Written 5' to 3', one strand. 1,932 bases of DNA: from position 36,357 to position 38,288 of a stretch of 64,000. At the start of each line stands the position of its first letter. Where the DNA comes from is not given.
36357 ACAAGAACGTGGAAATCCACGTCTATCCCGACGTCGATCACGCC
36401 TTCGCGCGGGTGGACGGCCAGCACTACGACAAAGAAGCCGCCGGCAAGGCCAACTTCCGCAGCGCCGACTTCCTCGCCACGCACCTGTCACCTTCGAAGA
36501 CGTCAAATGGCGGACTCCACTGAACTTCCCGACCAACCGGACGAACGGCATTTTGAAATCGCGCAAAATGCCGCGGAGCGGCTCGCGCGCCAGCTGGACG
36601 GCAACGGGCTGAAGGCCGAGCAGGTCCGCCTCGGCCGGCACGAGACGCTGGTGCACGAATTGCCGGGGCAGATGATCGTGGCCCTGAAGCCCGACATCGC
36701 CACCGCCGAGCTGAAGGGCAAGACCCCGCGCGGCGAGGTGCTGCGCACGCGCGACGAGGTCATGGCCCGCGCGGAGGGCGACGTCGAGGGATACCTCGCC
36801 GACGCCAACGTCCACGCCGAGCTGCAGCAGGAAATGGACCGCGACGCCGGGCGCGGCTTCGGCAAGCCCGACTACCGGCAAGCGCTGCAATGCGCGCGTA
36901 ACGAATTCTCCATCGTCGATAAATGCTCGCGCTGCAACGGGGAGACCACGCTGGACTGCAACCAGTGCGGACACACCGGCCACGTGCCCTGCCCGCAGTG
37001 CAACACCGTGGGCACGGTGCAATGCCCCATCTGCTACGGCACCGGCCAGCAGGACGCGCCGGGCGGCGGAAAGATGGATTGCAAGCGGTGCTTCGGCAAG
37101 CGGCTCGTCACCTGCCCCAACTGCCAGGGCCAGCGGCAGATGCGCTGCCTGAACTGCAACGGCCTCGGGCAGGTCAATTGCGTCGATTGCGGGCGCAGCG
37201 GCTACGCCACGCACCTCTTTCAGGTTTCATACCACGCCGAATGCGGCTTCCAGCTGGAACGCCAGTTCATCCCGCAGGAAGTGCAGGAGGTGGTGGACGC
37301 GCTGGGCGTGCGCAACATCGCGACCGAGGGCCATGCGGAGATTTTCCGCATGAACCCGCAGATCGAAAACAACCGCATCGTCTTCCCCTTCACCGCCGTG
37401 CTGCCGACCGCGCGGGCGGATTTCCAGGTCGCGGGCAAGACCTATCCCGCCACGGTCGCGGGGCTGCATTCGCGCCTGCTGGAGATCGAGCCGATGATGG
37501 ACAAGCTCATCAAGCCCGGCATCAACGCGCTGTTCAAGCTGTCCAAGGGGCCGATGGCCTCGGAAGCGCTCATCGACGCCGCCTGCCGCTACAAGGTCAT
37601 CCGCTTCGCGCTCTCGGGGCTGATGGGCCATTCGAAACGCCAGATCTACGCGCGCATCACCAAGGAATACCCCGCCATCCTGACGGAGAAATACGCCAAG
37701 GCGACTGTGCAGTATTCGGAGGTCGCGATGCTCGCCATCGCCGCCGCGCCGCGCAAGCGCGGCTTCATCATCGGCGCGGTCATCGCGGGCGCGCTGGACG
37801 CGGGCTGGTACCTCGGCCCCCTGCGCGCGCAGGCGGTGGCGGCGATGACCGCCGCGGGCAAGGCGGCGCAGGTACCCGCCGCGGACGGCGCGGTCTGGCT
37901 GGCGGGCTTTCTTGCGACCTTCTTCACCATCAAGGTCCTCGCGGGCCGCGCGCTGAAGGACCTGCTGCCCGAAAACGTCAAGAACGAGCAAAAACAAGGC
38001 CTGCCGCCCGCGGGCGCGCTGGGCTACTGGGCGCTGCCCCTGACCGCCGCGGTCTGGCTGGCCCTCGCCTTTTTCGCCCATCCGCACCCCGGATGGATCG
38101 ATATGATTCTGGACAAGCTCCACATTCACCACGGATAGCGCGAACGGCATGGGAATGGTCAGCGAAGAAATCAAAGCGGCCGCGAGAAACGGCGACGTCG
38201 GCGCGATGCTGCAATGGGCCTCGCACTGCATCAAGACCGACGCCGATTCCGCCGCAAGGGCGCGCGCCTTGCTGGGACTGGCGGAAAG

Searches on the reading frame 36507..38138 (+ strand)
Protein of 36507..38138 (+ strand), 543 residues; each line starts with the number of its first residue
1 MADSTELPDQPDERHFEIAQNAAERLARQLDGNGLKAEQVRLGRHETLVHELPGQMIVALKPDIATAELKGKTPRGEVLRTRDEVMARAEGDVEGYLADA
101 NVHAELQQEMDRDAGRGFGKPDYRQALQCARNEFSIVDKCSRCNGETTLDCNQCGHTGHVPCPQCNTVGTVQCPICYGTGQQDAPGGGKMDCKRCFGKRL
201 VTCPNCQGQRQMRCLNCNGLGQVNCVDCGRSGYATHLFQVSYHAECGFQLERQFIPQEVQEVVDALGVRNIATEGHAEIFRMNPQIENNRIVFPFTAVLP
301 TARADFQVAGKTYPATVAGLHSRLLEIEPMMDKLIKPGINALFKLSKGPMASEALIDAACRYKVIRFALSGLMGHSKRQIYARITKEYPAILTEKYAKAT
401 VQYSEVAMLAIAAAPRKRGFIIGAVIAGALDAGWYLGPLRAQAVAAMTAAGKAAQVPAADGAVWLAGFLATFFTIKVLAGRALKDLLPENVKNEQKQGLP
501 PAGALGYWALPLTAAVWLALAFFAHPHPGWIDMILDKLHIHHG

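Call 3: search_protein_families(library=pfam, proteins=[window:36507-38138:+], max_evalue=0.1)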
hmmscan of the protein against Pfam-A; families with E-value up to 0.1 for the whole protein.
window:36507-38138:+ (543 aa): 1 family
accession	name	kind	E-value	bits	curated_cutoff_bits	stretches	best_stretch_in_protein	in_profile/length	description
PF23733.2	GRXCR1-2_C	-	0.046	14.1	26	0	140-176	12-46/47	GRXCR1/2, C-terminal domain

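Call 4: search_protein_families(library=ncbifam, proteins=[window:36507-38138:+], max_evalue=0.1)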
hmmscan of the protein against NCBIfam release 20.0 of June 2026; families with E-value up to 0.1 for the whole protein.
window:36507-38138:+ (543 aa): 3 families
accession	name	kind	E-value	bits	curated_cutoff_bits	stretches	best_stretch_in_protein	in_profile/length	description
TIGR02443.1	TIGR02443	equivalog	0.0021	17.9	49.45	1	202-230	11-39/59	YheV family putative zinc ribbon protein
NF045486.1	tet_MFS_30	exception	0.0098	15.1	730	1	317-444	39-166/392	tetracycline efflux MFS transporter Tet(30)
NF002633.0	PRK02304.1-2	equivalog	0.098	12.4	224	0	398-434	38-74/172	adenine phosphoribosyltransferase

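Call 6: search_protein_families(library=padloc, proteins=[window:36507-38138:+], max_evalue=0.1)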
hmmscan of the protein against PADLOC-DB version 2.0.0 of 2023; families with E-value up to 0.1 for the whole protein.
window:36507-38138:+ (543 aa): 0 families

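Call 7: find_homologous_proteins(query=window:36507-38135:+)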
Query window:36507-38135:+ (543 aa): 50 proteins with E <= 0.001 among 8000 candidates.
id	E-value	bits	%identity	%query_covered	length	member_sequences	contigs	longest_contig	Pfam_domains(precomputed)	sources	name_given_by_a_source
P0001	0.0e+0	1263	100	100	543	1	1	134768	-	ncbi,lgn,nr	ncbi:MAG: hypothetical protein GC185_07960 [Alphaproteobacteria bacterium]|nr:hypothetical protein [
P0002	1.5e-210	719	58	99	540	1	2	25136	-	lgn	-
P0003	5.5e-171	588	47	99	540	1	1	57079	-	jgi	-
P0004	6.3e-170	585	47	99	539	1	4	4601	-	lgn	-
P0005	1.5e-168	580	47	99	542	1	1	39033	-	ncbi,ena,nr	ncbi:MAG TPA: hypothetical protein VEF76_13450 [Patescibacteria group bacterium]|nr:hypothetical pro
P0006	6.5e-168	578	46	99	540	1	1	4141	-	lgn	-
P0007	8.4e-167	574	46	99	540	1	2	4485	-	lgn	-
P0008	1.2e-166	574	46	100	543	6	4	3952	-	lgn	-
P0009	1.7e-166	573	46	98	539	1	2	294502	-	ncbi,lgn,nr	ncbi:MAG: hypothetical protein PW788_02905 [Micavibrio sp.]|nr:hypothetical protein [Micavibrio sp.]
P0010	3.0e-166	573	50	99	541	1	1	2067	-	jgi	jgi:hypothetical protein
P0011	3.5e-166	572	46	99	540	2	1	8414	-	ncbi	-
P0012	1.1e-165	571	47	99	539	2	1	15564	-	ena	-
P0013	1.9e-165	570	49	99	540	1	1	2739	-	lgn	-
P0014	3.9e-164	566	47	99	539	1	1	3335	-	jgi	jgi:hypothetical protein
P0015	4.5e-164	565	46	99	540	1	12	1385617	-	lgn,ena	-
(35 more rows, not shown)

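Call 11: find_related_loci(query=A2, collection=genome_contigs, flank=8000)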
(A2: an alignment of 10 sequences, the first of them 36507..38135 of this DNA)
Query A2 (543 aa) in genome_contigs; peptide patterns used: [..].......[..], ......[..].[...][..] (x = any residue, [..] = any of these).
35 stretches matched a pattern; 16 encode a relative of the query (tblastn E <= 1e-3); 15 distinct loci.
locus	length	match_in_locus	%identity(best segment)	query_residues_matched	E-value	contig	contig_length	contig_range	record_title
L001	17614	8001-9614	48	1-538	2e-178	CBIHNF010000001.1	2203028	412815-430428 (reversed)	MAG TPA_asm: uncultured Alphaproteobacteria bacterium isolate SRR18156212_concoct_42 genome assembly, contig: ERZ2733687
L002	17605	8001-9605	47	1-535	5e-173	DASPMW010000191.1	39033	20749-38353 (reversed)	MAG TPA_asm: Patescibacteria group bacterium isolate SMAG_U12103 k141_210790, whole genome shotgun sequence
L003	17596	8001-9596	46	7-538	1e-171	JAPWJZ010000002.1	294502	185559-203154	MAG: Micavibrio sp. isolate Chal_Metagen_Bin5 750, whole genome shotgun sequence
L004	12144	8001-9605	45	1-535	2e-163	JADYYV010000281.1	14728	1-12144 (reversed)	MAG: Alphaproteobacteria bacterium isolate SJ545 c_000001438936, whole genome shotgun sequence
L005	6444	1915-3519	45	1-535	1e-162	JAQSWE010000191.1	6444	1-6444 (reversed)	MAG: Alphaproteobacteria bacterium isolate C_No_T20_C_bin.40 scaffold_17422, whole genome shotgun sequence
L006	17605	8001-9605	44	1-535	8e-161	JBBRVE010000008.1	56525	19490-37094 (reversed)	MAG: Bdellovibrionales bacterium isolate La3_metabat2.091 La3_metabat2.091_K_3505923_L_56525_cov_13.9973, whole genome s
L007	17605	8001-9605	44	1-535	2e-159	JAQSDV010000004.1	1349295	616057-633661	MAG: bacterium isolate D1-2020 MAG006 NODE_2_length_1349295_cov_27.895650, whole genome shotgun sequence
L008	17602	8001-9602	46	1-535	1e-159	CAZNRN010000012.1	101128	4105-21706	MAG TPA_asm: uncultured Micavibrio sp. isolate binchicken_co199_124 genome assembly, contig: NODE_275_length_101128_cov_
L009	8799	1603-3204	44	1-535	2e-159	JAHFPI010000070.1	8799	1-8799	MAG: Rhodospirillales bacterium isolate nzgw523 NODE_21688_length_8800_cov_2.753773, whole genome shotgun sequence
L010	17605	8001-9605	44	1-535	1e-158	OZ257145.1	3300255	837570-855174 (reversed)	MAG: Alphaproteobacteria bacterium isolate 69972d1d-dbf9-468a-a7e1-338fb8fe1a5a genome assembly, chromosome: 1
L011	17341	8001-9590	47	1-531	8e-150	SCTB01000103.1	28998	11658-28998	MAG: Alphaproteobacteria bacterium isolate FW300_bin.31 FW300_bin.31-88859, whole genome shotgun sequence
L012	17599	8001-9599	44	1-534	3e-149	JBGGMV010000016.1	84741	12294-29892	MAG: Alphaproteobacteria bacterium isolate bin.025 k141_1252718, whole genome shotgun sequence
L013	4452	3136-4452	48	1-439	5e-150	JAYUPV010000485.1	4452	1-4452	MAG: Alphaproteobacteria bacterium isolate GL11_Down_metabinner_1 GL11_Down_metabinner_1_484, whole genome shotgun seque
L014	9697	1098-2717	42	1-541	8e-143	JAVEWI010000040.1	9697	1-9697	MAG: Bdellovibrionales bacterium isolate BF4_141 NODE_23237_length_9697_cov_4.228945_Biofilm4, whole genome shotgun sequ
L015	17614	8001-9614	47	1-542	4e-167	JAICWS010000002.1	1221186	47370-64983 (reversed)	MAG: Alphaproteobacteria bacterium isolate LS_FP_2_bin.61 k141_1306701_length_1221186_cov_27.3567, whole genome shotgun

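Call 14: find_encoding_contigs(protein=P0002, flank=8000, max_places=3)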
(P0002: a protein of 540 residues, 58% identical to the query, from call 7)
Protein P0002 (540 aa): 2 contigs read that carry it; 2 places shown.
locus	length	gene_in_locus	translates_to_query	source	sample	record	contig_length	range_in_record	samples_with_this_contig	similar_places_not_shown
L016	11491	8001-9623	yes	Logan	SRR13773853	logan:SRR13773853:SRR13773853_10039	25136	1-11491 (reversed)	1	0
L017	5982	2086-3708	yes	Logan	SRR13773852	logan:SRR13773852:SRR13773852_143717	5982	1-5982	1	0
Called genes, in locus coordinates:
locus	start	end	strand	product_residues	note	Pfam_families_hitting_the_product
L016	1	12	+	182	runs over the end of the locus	PF02525:Flavodoxin_2, PF03358:FMN_red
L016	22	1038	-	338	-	PF00478:IMPDH, PF01070:FMN_dh (weak)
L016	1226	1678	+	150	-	-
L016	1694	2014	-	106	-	-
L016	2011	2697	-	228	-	PF08843:AbiEii (faint)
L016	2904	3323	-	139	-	-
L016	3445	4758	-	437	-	PF10396:TrmE_N, PF12631:MnmE_helical, PF00350:Dynamin_N (faint), PF01926:MMR_HSR1, PF02421:FeoB_N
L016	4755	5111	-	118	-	-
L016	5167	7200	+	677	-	PF03190:Thioredox_DsbH, PF13899:Thioredoxin_7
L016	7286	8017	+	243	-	PF01738:DLH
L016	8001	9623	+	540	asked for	-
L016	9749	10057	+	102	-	PF01381:HTH_3 (weak)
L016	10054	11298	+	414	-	PF13657:Couple_hipA, PF07804:HipA_C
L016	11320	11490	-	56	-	?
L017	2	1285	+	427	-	?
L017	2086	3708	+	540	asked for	-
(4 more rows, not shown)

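Call 22: search_solved_structures(query=window:36507-38135:+, show_alignments=2, max_evalue=1)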
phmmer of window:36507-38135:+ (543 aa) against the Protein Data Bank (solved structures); distinct sequences matched with E-value up to 1: 1.
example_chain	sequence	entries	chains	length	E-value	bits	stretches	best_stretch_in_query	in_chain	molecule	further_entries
8i3x_A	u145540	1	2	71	0.56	12.2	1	138-177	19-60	RING-type domain-containing protein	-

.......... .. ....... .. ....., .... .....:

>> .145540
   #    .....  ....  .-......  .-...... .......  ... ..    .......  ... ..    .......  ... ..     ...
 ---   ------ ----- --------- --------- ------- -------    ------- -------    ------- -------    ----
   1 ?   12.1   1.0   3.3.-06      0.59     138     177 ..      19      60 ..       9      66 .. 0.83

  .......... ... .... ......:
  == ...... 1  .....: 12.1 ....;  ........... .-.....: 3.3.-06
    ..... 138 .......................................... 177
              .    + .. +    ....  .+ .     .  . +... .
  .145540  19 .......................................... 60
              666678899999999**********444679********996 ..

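Call 24: search_protein_representatives(alignment_id=A1)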
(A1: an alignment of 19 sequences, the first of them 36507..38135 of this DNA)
Query: 19 sequences, 539 profile positions. Proteins with E-value up to 0.001 (for the whole library): 5678; up to 1e-10: 1354; up to 1e-30: 313. The best 150 are listed.
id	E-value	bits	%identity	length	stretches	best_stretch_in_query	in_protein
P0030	5.1e-235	797.5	-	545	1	1-538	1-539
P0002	1.0e-232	789.9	-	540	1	1-538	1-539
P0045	6.3e-222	754.3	-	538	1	4-535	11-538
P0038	3.6e-218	741.9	-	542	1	2-537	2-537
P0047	2.1e-204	696.4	-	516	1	2-538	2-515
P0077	1.9e-199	680.1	-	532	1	1-537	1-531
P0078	2.0e-190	650.3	-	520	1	1-537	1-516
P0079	6.1e-190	648.7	-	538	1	5-535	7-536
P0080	3.9e-188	642.7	-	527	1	13-534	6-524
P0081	7.3e-184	628.6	-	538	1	1-537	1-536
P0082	2.6e-182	623.6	-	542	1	1-535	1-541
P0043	2.6e-182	623.5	-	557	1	5-538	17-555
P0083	2.3e-181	620.4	-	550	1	1-533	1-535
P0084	8.2e-176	602.1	-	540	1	7-537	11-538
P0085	6.8e-173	592.4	-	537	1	5-519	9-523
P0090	4.6e-149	513.8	-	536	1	7-535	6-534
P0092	5.0e-139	480.7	-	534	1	15-537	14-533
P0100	6.4e-116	404.4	-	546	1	6-535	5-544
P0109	1.1e-94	334.4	-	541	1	8-524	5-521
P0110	1.2e-94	334.2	-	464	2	214-538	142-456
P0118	1.3e-87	311.0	-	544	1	17-528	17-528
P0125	2.1e-85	303.7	-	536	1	12-535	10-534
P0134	4.4e-82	292.8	-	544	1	14-531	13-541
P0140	4.6e-80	286.1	-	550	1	15-507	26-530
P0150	9.9e-78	278.4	-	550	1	10-519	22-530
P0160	5.0e-76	272.8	-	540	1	13-533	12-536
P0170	4.6e-74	266.3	-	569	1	16-528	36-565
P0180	2.0e-72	260.9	-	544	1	16-518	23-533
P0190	1.1e-70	255.1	-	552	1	18-534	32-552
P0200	2.0e-69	251.0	-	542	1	10-521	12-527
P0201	2.6e-69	250.6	-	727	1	20-490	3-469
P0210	2.0e-67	244.4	-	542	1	24-530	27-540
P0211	2.7e-67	243.9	-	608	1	11-499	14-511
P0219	4.5e-65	236.6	-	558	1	20-535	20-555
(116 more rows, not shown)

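Call 25: predict_structure(alignment_id=A3)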
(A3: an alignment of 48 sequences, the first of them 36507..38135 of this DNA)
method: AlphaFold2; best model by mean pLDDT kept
length: 543 residues; sequences in the alignment: 48
mean_pLDDT: 89.6   pTM: 0.63
mean pLDDT of the five models: 89.6, 88.9, 87.1, 86.1, 84.8
residues with pLDDT >= 90: 374; 70-90: 153; 50-70: 15; < 50: 1
segments of 3 or more residues with pLDDT < 50: none
pLDDT, mean of each block of 10 residues (from residue 1): 79 90 93 91 93 95 93 91 92 91 93 92 92 93 91 91 89 89 84 89 90 92 91 94 96 93 93 93 92 95 93 94 90 94 83 84 92 89 91 94 92 90 93 90 90 89 94 91 78 60 88 92 84 80 47
secondary structure, 60 per line:
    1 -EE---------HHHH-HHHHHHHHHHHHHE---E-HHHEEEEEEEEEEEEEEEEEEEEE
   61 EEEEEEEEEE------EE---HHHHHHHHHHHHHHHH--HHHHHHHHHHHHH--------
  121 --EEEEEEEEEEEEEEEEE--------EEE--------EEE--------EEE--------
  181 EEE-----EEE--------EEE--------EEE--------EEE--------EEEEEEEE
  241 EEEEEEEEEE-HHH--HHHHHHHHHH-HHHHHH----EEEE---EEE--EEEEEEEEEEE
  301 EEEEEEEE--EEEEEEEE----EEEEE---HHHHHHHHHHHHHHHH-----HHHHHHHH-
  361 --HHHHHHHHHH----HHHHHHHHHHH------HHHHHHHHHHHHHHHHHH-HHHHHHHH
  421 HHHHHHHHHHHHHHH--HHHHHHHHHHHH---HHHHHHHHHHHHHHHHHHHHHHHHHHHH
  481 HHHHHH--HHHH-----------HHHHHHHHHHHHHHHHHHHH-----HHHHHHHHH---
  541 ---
elements in order: H13-16 H18-30 E40-70 H82-97 H100-112 E123-139 E148-150 E159-161 E170-172 E181-183 E189-191 E200-202 E211-213 E222-224 E233-250 H257-266 H268-273 E278-281 E285-287 E290-308 E311-318 E323-327 H331-346 H352-359 H363-372 H377-387 H394-411 H413-435 H438-449 H453-486 H489-492 H504-523 H529-537

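Call 27: list_cluster_members(proteins=[P0077, P0090, P0100, P0110, P0125, P0140, P0160, P0180, P0201, P0219])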
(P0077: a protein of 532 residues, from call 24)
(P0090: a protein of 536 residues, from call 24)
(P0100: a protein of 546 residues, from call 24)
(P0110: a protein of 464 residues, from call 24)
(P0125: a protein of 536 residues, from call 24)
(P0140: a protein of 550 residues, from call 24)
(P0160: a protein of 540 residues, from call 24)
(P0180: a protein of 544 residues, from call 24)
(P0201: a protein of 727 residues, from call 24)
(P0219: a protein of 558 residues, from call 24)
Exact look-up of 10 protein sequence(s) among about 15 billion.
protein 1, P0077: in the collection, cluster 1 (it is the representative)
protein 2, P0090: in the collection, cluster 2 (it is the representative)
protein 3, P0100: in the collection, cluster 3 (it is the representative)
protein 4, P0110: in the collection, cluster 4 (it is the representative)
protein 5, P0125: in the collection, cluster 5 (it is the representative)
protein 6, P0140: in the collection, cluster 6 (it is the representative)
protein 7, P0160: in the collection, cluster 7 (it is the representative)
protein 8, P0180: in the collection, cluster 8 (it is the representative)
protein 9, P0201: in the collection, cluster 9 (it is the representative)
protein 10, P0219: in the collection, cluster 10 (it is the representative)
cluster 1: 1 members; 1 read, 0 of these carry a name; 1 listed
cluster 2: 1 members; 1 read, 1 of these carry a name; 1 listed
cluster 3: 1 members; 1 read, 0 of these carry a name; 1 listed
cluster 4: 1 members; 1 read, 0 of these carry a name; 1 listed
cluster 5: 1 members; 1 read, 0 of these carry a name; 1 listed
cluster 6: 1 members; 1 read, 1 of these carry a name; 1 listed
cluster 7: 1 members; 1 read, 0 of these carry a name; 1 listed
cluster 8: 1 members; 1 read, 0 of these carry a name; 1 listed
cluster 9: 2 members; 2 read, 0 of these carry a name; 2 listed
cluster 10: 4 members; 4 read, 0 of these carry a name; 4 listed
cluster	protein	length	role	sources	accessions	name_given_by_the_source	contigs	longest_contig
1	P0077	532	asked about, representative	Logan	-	-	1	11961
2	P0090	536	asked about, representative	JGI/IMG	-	hypothetical protein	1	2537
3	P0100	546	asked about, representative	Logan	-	-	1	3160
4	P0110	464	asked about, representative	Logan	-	-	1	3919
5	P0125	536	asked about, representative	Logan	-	-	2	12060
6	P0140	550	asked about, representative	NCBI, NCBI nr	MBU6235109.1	MAG: hypothetical protein KGQ41_04635 [Alphaproteobacteria bacterium] | hypothetical protein [Alphaproteobacteria bacterium]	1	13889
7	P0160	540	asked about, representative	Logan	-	-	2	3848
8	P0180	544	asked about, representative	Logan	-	-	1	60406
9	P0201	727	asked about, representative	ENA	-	-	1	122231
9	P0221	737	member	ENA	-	-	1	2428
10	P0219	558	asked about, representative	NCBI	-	-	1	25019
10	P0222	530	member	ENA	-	-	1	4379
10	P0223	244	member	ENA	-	-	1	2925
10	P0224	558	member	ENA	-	-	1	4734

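Call 28: find_encoding_contigs(protein=P0180, flank=8000, max_places=2)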
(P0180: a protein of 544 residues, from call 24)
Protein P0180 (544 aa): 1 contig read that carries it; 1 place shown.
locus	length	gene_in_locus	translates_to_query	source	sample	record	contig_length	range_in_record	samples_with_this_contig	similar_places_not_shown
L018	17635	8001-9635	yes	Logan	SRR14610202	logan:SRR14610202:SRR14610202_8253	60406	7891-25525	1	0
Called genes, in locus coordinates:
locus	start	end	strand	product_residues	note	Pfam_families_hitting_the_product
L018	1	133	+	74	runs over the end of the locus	PF00471:Ribosomal_L33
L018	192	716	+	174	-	PF05099:TerB (faint), PF04391:DUF533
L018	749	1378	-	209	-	-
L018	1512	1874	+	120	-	PF13560:HTH_31 (weak), PF01381:HTH_3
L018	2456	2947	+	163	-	-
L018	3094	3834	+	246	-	PF00345:PapD_N (weak)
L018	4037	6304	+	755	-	PF00577:Usher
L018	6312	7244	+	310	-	-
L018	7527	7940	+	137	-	-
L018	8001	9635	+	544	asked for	-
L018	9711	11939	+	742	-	PF00459:Inositol_P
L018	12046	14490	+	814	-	-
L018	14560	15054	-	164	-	-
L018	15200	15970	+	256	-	PF20573:DUF6782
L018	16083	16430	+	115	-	-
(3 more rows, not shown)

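Call 31: find_encoding_contigs(protein=P0201, flank=8000, max_places=2)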
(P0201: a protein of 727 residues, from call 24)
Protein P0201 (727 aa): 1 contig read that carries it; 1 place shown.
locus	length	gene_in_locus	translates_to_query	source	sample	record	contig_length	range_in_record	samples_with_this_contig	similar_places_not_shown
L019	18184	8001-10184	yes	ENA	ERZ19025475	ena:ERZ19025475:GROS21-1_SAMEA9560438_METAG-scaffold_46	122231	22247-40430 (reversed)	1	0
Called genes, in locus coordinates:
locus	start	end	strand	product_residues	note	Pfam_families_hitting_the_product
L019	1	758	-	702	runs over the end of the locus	-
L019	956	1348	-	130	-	-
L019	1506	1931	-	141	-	-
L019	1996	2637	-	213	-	PF00581:Rhodanese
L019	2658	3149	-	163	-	PF01502:PRA-CH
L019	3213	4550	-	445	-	PF01979:Amidohydro_1, PF07969:Amidohydro_3 (faint), PF12890:DHOase (weak)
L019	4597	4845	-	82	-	-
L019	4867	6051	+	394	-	PF13576:Pentapeptide_3 (faint), PF13599:Pentapeptide_4 (weak), PF00805:Pentapeptide, PF13599:Pentapeptide_4 (weak), PF00805:Pentapeptide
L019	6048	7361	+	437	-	PF13576:Pentapeptide_3 (faint), PF00805:Pentapeptide, PF13599:Pentapeptide_4 (weak)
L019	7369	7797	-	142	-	-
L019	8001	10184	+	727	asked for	-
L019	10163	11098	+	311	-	PF20573:DUF6782 (weak)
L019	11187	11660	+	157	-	PF22381:Staph_reg_Sar_Rot, PF01047:MarR, PF12802:MarR_2, PF13463:HTH_27 (weak)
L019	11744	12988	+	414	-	PF13458:Peripla_BP_6, PF01094:ANF_receptor, PF13433:Peripla_BP_5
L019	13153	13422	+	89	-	-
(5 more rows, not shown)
